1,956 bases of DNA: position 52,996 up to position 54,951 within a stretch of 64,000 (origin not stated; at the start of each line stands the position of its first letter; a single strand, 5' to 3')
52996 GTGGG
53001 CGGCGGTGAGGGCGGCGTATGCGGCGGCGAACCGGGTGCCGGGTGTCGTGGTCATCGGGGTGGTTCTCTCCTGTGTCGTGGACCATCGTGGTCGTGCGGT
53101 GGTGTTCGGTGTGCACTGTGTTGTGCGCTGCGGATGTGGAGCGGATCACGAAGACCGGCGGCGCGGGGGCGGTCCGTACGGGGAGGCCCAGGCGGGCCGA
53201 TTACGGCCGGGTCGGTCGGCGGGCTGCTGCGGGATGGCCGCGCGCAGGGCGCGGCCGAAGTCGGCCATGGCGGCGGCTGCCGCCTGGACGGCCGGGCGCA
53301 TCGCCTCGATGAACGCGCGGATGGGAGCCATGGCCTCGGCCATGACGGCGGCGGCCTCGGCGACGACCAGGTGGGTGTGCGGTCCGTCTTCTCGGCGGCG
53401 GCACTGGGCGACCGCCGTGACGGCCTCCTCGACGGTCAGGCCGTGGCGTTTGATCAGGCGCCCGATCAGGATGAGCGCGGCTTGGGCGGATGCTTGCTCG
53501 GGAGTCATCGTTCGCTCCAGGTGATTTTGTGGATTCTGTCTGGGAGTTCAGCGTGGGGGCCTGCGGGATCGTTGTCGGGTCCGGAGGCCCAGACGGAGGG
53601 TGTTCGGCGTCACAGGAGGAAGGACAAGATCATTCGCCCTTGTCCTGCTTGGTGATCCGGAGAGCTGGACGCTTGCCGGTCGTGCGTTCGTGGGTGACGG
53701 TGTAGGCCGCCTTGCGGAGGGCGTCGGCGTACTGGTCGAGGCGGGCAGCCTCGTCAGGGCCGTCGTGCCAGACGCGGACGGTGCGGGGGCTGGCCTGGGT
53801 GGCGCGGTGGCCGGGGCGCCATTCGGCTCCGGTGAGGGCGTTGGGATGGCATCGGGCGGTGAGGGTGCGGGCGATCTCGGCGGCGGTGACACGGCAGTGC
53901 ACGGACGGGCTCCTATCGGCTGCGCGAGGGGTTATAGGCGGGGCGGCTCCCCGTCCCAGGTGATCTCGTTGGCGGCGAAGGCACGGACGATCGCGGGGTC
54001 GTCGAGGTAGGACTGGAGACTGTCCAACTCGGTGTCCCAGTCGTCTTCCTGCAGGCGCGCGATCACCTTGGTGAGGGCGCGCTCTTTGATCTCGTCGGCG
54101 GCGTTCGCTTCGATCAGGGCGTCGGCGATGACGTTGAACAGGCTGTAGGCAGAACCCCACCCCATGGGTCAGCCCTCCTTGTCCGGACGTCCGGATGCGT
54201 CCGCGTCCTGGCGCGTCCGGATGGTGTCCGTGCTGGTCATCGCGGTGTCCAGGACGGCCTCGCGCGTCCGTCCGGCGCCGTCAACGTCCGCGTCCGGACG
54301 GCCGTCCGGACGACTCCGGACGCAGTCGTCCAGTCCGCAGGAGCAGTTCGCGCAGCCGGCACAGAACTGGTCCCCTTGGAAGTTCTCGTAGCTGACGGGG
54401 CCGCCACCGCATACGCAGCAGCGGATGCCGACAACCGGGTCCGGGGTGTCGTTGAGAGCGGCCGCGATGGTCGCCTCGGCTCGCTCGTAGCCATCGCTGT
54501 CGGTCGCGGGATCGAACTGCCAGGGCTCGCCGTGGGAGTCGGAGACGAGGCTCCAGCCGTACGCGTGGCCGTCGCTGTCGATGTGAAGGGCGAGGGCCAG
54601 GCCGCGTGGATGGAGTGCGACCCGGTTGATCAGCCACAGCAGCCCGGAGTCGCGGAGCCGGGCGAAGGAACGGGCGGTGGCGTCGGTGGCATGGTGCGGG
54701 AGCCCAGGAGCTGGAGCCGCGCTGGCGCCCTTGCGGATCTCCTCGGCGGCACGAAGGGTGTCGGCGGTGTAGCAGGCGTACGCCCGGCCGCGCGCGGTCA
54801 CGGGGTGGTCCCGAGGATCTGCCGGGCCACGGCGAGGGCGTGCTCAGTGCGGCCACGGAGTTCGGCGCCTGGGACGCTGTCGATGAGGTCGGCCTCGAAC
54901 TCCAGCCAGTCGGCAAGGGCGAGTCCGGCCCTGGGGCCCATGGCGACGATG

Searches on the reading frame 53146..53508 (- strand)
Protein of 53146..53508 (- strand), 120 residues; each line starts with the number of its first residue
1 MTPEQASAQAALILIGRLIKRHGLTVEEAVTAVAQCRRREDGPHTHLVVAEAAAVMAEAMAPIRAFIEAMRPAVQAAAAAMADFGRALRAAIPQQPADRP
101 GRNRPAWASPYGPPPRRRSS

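Call 58: search_protein_families(library=phrogs, proteins=[window:53146-53508:-], max_evalue=0.01)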
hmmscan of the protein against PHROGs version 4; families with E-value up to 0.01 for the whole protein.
window:53146-53508:- (120 aa): 0 families

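Call 76: find_homologous_proteins(query=window:53146-53508:-, max_evalue=0.001)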
Query window:53146-53508:- (120 aa): 51 proteins with E <= 0.001 among 126 candidates.
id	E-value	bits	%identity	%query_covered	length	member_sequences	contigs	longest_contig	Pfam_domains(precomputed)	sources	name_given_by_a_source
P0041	1.7e-67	243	100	100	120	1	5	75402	-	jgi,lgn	-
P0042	2.6e-45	171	73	98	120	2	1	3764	-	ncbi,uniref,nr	ncbi:hypothetical protein [Streptomyces sp. NE06-03C]|uniref:hypothetical protein n=1 Tax=Streptomyc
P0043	3.4e-43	165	75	98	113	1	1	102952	-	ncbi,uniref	ncbi:hypothetical protein ACIQZO_35000 [Streptomyces sp. NPDC097617]|uniref:hypothetical protein n=1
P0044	5.9e-43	164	75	98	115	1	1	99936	-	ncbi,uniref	ncbi:hypothetical protein ACFWH1_18670 [Streptomyces sp. NPDC127037]|uniref:hypothetical protein n=1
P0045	6.2e-43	164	74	98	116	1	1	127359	-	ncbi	ncbi:hypothetical protein ACWFR1_11730 [Streptomyces sp. NPDC055103]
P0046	8.8e-43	163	75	98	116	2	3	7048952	-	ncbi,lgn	ncbi:hypothetical protein ACFPN0_14970 [Kitasatospora cinereorecta]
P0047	9.4e-43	163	75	98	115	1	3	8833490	-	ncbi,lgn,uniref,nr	ncbi:hypothetical protein RVR_4431 [Actinacidiphila reveromycinica]|uniref:Uncharacterized protein n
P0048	1.2e-42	163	75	98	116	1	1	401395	-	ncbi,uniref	ncbi:hypothetical protein AB0A05_07565 [Streptomyces sp. NPDC046374]|uniref:hypothetical protein n=1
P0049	1.4e-42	163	74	98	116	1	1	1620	-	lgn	-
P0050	4.6e-42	161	78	98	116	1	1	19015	-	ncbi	ncbi:hypothetical protein ACWF94_10295 [Streptomyces sp. NPDC055078]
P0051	5.0e-42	161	75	98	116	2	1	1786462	-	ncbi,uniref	ncbi:hypothetical protein [Streptomyces niveus]|uniref:hypothetical protein n=1 Tax=Streptomyces niv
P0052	3.8e-41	158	67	99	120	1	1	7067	-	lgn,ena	-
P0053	3.9e-41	158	75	98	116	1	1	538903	-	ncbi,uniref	ncbi:hypothetical protein ACFWXA_13170 [Streptomyces atroolivaceus]|uniref:hypothetical protein n=1 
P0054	7.6e-41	157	72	98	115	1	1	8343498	-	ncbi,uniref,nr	ncbi:hypothetical protein [Streptomyces sp. ITFR-6]|uniref:hypothetical protein n=1 Tax=Streptomyces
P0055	3.7e-40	155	71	98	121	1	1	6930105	-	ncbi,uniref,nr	ncbi:hypothetical protein [Streptomyces sp. 2P-4]|uniref:hypothetical protein n=1 Tax=Streptomyces s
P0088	1.3e-25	108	50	91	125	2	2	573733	-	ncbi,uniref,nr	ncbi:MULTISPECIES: hypothetical protein [unclassified Streptomyces]|uniref:hypothetical protein n=1 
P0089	1.9e-25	107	52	98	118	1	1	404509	-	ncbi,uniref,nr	ncbi:hypothetical protein [Streptomyces sp. G1]|uniref:hypothetical protein n=1 Tax=Streptomyces sp.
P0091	2.4e-22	98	55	100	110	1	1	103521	-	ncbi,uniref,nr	ncbi:hypothetical protein [Actinacidiphila sp. ITFR-21]|uniref:hypothetical protein n=1 Tax=Actinaci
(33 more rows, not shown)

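Call 77: find_encoding_contigs(protein=P0088, flank=10000, max_places=1)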
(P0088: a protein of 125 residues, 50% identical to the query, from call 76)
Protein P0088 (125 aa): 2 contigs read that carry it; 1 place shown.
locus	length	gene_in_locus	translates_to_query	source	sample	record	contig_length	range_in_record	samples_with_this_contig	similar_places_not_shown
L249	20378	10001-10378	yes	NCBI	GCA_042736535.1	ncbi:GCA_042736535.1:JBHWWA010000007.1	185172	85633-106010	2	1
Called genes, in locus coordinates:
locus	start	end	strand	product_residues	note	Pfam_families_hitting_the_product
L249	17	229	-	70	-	-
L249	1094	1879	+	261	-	-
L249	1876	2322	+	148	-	-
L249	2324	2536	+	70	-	-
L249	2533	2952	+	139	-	-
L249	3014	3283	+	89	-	-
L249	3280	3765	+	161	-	-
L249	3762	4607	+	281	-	PF02086:MethyltransfD12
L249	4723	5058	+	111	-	-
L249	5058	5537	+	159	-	PF19474:DUF6011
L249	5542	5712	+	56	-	-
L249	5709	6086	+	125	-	PF25708:Phage_T7_Gp5_9 (weak)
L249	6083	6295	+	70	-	-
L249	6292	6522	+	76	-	-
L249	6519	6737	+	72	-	-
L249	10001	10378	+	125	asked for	-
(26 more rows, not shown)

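Call 78: find_encoding_contigs(protein=P0091, flank=10000, max_places=1)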
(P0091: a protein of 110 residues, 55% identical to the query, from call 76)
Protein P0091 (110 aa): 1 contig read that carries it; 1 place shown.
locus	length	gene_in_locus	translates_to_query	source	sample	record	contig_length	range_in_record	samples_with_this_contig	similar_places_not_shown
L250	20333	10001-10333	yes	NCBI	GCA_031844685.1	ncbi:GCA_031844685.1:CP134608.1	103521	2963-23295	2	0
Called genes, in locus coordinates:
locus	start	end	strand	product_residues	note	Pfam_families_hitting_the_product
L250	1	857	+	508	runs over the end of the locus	-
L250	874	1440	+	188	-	-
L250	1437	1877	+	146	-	-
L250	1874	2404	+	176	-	-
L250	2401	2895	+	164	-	-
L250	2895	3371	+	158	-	PF19474:DUF6011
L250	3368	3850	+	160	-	PF02467:Whib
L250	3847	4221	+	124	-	PF19800:DUF6283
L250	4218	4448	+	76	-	-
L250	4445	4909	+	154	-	-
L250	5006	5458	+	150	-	-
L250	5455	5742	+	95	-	-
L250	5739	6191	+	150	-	-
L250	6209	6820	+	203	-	-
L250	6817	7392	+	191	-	-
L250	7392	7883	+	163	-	-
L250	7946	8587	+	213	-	-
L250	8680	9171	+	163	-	-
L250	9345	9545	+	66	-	-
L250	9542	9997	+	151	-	-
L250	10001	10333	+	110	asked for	-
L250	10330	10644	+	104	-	-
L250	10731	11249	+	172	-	-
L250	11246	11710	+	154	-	-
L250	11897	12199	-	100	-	-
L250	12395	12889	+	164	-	-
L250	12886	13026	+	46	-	-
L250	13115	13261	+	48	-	-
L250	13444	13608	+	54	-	-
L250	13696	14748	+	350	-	PF27080:SpdB_N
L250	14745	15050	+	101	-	-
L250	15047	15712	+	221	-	PF08378:NERD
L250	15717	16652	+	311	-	-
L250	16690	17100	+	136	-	-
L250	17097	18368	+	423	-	-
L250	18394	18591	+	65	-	-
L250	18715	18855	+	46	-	-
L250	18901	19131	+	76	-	-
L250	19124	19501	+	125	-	-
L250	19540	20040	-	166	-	-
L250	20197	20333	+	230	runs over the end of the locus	-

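Call 79: find_encoding_contigs(protein=P0089, flank=10000, max_places=1)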
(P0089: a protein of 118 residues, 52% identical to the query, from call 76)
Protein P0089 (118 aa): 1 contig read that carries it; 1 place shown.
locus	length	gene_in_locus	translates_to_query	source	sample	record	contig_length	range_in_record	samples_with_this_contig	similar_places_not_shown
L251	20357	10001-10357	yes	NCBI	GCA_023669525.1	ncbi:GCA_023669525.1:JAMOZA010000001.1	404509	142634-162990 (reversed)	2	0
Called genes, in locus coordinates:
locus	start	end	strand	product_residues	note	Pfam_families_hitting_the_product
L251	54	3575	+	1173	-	-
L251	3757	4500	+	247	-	-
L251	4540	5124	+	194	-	-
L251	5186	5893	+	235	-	-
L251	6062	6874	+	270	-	PF18847:LPD29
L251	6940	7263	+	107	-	-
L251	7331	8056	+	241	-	-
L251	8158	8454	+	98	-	-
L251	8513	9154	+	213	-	-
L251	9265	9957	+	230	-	PF08378:NERD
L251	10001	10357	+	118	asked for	-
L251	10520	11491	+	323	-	PF00490:ALAD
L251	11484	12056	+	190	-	PF01596:Methyltransf_3 (weak), PF13649:Methyltransf_25 (weak), PF13578:Methyltransf_24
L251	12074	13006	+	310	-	PF01379:Porphobil_deam, PF03900:Porphobil_deamC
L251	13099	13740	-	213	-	-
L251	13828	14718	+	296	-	-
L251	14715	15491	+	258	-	PF17338:GP88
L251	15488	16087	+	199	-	-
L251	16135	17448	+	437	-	PF00145:DNA_methylase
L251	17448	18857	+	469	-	PF13522:GATase_6, PF13537:GATase_7, PF00733:Asn_synthase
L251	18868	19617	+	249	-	PF08241:Methyltransf_11 (weak), PF08242:Methyltransf_12, PF13649:Methyltransf_25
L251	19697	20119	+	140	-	-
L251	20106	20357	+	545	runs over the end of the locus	-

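Call 90: search_solved_structures(query=A2, max_evalue=1)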
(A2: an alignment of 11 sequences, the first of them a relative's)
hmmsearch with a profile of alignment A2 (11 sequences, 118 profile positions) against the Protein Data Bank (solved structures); distinct sequences matched with E-value up to 1: 4.
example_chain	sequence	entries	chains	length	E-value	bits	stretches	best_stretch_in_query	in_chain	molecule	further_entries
8ek4_A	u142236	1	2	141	0.029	18.1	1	38-88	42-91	Ice-binding protein TIP-99a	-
9gf3_M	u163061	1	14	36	0.4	14.4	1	66-93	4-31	CC-Hept-hen2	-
8s89_A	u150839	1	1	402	0.56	13.9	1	39-81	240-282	DE NOVO PROTEIN P400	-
5cwb_A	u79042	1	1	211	0.83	13.4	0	37-91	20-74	Designed helical repeat protein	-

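Call 111: predict_structure(alignment_id=A2)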
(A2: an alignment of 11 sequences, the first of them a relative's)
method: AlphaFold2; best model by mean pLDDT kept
length: 120 residues; sequences in the alignment: 11
mean_pLDDT: 84.9   pTM: 0.55
mean pLDDT of the five models: 84.9, 84.4, 83.2, 81.6, 80.7
residues with pLDDT >= 90: 82; 70-90: 10; 50-70: 25; < 50: 3
segments of 3 or more residues with pLDDT < 50: none
pLDDT, mean of each block of 10 residues (from residue 1): 93 98 98 96 96 95 93 92 87 59 55 58
secondary structure, 60 per line:
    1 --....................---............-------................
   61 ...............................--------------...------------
elements in order: H3-22 H26-37 H45-91

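Call 113: fold_search(model_id=the predicted structure, library=pdb)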
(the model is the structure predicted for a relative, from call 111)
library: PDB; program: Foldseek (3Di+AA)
matches with E <= 10: 80; with E <= 0.001: 0
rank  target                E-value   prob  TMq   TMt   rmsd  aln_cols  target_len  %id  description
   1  9e9m                  2.4e+00  0.35  0.24  0.19   9.0        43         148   21  Ligand Free Putative Ancestral Protein Tyrosine Phosphatase ShufPTP - C93-Cyclic Sulfenamide - Intermediate p-loop Confo (released 2024-12-11)
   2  1ryk_MODEL_1_A        3.4e+00  0.35  0.25  0.42   6.4        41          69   20  Solution NMR Structure Protein yjbJ from Escherichia coli. Northeast Structural Genomics Consortium Target ET9 (released 2004-02-24)
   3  7umu_A                3.4e+00  0.16  0.21  0.17   8.7        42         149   21  Structure of MAP kinase phosphatase 5 in complex with 3,3-dimethyl-1-((5,6-dihydrobenzo[h]quinazolin-2-yl)thio)butan-2 (released 2022-10-05)
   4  9e9l                  3.6e+00  0.25  0.23  0.18   8.6        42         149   21  Vanadate-bound Putative Ancestral Protein Tyrosine Phosphatase ShufPTP - Intermediate p-loop Conformation (released 2024-12-11)
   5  9nsb_D                3.6e+00  0.18  0.22  0.18   8.8        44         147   23  Crystal structure of an MKP5 allosteric loop mutant, S446G, in complex with an allosteric inhibitor (released 2025-07-30)
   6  1yww_MODEL_1_A        3.9e+00  0.41  0.23  0.42   0.8        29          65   34  NMR structure of P. aeruginosa protein PA4738: Northeast Structural Genomics Consortium target PaP2 (released 2005-03-29)
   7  4d3r                  3.9e+00  0.18  0.21  0.19   8.4        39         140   23  Crystal structure of point mutated DUSP19 (I187A) (released 2015-11-04)
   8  4d3p                  4.1e+00  0.35  0.24  0.20   5.9        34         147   26  crystal structure of point mutated DUSP19 (C150A) (released 2015-11-04)
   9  5y16_B                4.1e+00  0.16  0.23  0.19   8.6        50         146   20  Crystal structure of human DUSP28(Y102H) (released 2017-11-22)
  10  5gpe_E                4.1e+00  0.11  0.23  0.23   8.1        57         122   19  Crystal structure of the transcription regulator PbrR691 from Ralstonia metallidurans CH34 in complex with Lead(II) (released 2016-12-28)
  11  6ywx_UU               4.1e+00  0.09  0.25  0.16  14.1        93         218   15  The structure of the mitoribosome from Neurospora crassa with tRNA bound to the E-site (released 2020-11-11)
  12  4qjn_A                4.4e+00  0.23  0.21  0.28   1.0        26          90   31  Crystal structure of apo nucleoid associated protein, SAV1473 (released 2014-12-17)
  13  2nt2_A                4.7e+00  0.20  0.23  0.20   8.6        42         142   21  Crystal Structure of Slingshot phosphatase 2 (released 2007-06-05)
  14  4d3q_B                4.7e+00  0.15  0.21  0.19   8.4        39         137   23  crystal structure of point mutated DUSP19 (R156A) (released 2015-11-04)
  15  4jmk_A                4.7e+00  0.14  0.20  0.17   8.4        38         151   24  Structure of dusp8 (released 2014-02-26)
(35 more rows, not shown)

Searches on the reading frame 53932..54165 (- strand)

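Call 58: search_protein_families(library=phrogs, proteins=[window:53932-54165:-], max_evalue=0.01)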
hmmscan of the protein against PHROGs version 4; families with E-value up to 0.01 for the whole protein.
window:53932-54165:- (77 aa): 0 families

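Call 98: search_protein_families(library=pfam, proteins=[window:53932-54165:-], max_evalue=1)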
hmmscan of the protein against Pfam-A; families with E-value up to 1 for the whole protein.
window:53932-54165:- (77 aa): 1 family
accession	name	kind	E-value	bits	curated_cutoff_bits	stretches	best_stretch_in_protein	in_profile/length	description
PF19663.4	DUF6166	-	0.026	15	27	1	2-53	40-90/93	Family of unknown function (DUF6166)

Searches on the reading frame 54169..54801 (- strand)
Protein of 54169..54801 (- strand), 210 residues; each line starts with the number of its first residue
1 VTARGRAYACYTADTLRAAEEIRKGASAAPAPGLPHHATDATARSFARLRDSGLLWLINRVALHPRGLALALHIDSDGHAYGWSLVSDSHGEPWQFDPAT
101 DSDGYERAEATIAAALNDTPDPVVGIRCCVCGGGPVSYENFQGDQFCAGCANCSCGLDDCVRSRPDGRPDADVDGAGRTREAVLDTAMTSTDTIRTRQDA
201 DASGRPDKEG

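Call 12: search_protein_families(library=pfam, proteins=[window:54169-54801:-], max_evalue=0.01)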
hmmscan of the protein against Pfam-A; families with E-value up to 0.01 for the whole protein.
window:54169-54801:- (210 aa): 0 families

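Call 30: find_homologous_proteins(query=window:54169-54801:-)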
Query window:54169-54801:- (210 aa): 23 proteins with E <= 0.001 among 1615 candidates.
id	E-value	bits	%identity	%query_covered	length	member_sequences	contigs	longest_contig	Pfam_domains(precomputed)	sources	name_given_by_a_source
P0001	2.7e-138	476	100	100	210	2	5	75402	-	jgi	-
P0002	2.1e-77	277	69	87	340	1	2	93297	-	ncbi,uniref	ncbi:hypothetical protein ACWDBO_37290 [Streptomyces mirabilis]|uniref:hypothetical protein n=1 Tax=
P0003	2.7e-71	258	66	86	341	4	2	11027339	-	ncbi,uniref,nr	ncbi:hypothetical protein OOK58_42120 [Streptomyces sp. NBC_01728]|uniref:hypothetical protein n=1 T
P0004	1.1e-59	219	60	86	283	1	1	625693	-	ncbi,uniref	ncbi:hypothetical protein [Streptomyces parvulus]|uniref:hypothetical protein n=1 Tax=Streptomyces p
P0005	2.0e-57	212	67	65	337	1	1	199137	-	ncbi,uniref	ncbi:hypothetical protein ABT255_03030 [Streptomyces mirabilis]|uniref:hypothetical protein n=1 Tax=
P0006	1.5e-28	118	69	39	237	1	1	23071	-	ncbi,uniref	ncbi:hypothetical protein ABZ379_48855 [Streptomyces canus]|uniref:hypothetical protein n=1 Tax=Stre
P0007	1.0e-27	115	62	45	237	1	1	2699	-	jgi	jgi:hypothetical protein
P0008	3.4e-27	113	70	31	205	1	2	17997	-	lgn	-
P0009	4.3e-26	110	63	43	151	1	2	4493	-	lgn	-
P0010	5.5e-26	109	61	43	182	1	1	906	-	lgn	-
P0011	6.6e-26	109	68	36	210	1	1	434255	-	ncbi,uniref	ncbi:hypothetical protein [Streptomyces sp. NPDC001068]|uniref:hypothetical protein n=1 Tax=Streptom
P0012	1.2e-25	108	67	36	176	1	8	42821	-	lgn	-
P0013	1.8e-25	108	59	35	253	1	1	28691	-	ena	-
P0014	1.4e-24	105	65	34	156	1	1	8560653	-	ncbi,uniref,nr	ncbi:hypothetical protein VSR01_17415 [Actinacidiphila sp. DG2A-62]|uniref:hypothetical protein n=1 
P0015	1.1e-18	86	63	33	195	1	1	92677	-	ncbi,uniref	ncbi:hypothetical protein ACFUIY_14670 [Streptomyces griseorubiginosus]|uniref:hypothetical protein 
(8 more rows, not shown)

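Call 32: find_encoding_contigs(protein=P0001, flank=10000, max_places=5)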
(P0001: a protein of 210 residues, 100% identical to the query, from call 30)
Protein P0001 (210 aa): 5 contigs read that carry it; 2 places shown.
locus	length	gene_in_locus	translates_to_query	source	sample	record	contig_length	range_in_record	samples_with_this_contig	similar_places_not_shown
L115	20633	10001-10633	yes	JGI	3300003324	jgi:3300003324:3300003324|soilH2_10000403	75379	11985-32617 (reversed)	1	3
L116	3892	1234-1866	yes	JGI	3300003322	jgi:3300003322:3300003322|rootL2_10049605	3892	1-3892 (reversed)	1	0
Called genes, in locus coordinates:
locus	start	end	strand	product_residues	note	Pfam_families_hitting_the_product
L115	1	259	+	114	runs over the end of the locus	PF02467:Whib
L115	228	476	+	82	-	-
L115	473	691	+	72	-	PF19575:HTH_58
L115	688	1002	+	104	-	-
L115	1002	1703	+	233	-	-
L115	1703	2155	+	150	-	-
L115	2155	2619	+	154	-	-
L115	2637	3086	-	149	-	PF01541:GIY-YIG (weak), PF02604:PhdYeFM_antitox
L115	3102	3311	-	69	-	-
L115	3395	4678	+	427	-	-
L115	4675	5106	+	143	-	-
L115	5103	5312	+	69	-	-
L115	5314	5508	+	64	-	-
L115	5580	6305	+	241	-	-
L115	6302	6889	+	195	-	-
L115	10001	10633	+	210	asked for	-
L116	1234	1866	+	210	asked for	-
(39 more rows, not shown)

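Call 58: search_protein_families(library=phrogs, proteins=[window:54169-54801:-], max_evalue=0.01)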
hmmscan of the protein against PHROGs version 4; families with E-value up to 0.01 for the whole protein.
window:54169-54801:- (210 aa): 2 families
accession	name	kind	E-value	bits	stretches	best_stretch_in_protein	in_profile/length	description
phrog_3954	-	unknown function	1.1e-07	32.8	1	46-114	9-73/88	-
phrog_16397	-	unknown function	0.0036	18.3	0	41-76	11-45/90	-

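Call 91: search_solved_structures(query=A4, max_evalue=1)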
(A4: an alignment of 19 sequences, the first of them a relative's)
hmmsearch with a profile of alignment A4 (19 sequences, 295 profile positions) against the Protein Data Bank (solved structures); distinct sequences matched with E-value up to 1: 0.

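Call 92: predict_structure(alignment_id=A4)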
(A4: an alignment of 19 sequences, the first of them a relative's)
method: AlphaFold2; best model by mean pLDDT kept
length: 210 residues; sequences in the alignment: 19
mean_pLDDT: 59.1   pTM: 0.39
mean pLDDT of the five models: 59.1, 55.6, 53.6, 51.3, 49.9
residues with pLDDT >= 90: 8; 70-90: 50; 50-70: 82; < 50: 70
segments of 3 or more residues with pLDDT < 50: 1-11, 13-15, 25-29, 160-165, 167-205
pLDDT, mean of each block of 10 residues (from residue 1): 38 49 48 64 86 70 62 88 87 75 69 71 62 58 57 55 48 40 34 36 45
secondary structure, 60 per line:
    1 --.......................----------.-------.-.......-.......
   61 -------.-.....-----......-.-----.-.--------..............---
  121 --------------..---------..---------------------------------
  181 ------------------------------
elements in order: H3-25 H46-52 H54-60 E70-74 E80-85 H104-117

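Call 94: fold_search(model_id=the predicted structure, library=pdb)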
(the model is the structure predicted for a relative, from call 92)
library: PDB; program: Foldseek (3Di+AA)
matches with E <= 10: 304; with E <= 0.001: 0
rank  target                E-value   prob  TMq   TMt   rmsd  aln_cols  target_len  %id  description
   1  4esb                  8.4e-01  0.08  0.11  0.18  14.4        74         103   12  Crystal structure of PadR-like transcriptional regulator (BC4206) from Bacillus cereus strain ATCC 14579 (released 2012-12-05)
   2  9cac_B                1.2e+00  0.02  0.10  0.14  29.9       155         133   12  Cryo-EM structure of the RuvBL lobe of the native human TIP60 complex (composite structure) (released 2025-06-18)
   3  2a1s_B                1.2e+00  0.13  0.20  0.13  10.5       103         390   12  Crystal structure of native PARN nuclease domain (released 2005-12-20)
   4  1hbx_A                1.2e+00  0.06  0.12  0.23  11.0        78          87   20  Ternary Complex of SAP-1 and SRF with specific SRE DNA (released 2001-06-27)
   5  7qca_SV0              1.3e+00  0.13  0.14  0.37   6.0        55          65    9  Spraguea lophii ribosome (released 2022-11-30)
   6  2a1s_A                1.4e+00  0.08  0.18  0.12  10.4       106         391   13  Crystal structure of native PARN nuclease domain (released 2005-12-20)
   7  5opt_g                1.5e+00  0.13  0.14  0.30   7.1        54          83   11  Structure of KSRP in context of Trypanosoma cruzi 40S (released 2017-11-15)
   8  2e6g_K                1.7e+00  0.03  0.10  0.09  15.1        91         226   12  Crystal structure of the stationary phase survival protein SurE from Thermus thermophilus HB8 in complex with phosphat (released 2007-08-28)
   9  1k6o_C                1.8e+00  0.05  0.11  0.21  10.0        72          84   18  Crystal Structure of a Ternary SAP-1/SRF/c-fos SRE DNA Complex (released 2002-01-17)
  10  6ydp_Bk               1.8e+00  0.02  0.07  0.09  18.9        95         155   10  55S mammalian mitochondrial ribosome with mtEFG1 and P site fMet-tRNAMet (POST) (released 2020-07-15)
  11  2m7u_MODEL_1_A        2.0e+00  0.04  0.12  0.14  11.7        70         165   17  Blue Light-Absorbing State of TePixJ, an Active Cyanobacteriochrome Domain (released 2014-01-01)
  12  6oaq_A                2.0e+00  0.04  0.12  0.09  11.7        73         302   20  Crystal structure of a dual sensor histidine kinase in BeF3- bound state (released 2019-09-18)
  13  6o7i_C                2.1e+00  0.04  0.10  0.08  15.0        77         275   13  Cryo-EM structure of Csm-crRNA-target RNA ternary bigger complex in complex with cA4 in type III-A CRISPR-Cas system (released 2019-07-31)
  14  6zu5_SV0              2.2e+00  0.08  0.14  0.34   6.4        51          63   20  Structure of the Paranosema locustae ribosome in complex with Lso2 (released 2020-11-04)
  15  9mhe_a                2.2e+00  0.04  0.13  0.14  15.8        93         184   12  Native tagless Lassa virus spike complex bound to ARN-75039 at pH 8.0 (released 2025-08-27)
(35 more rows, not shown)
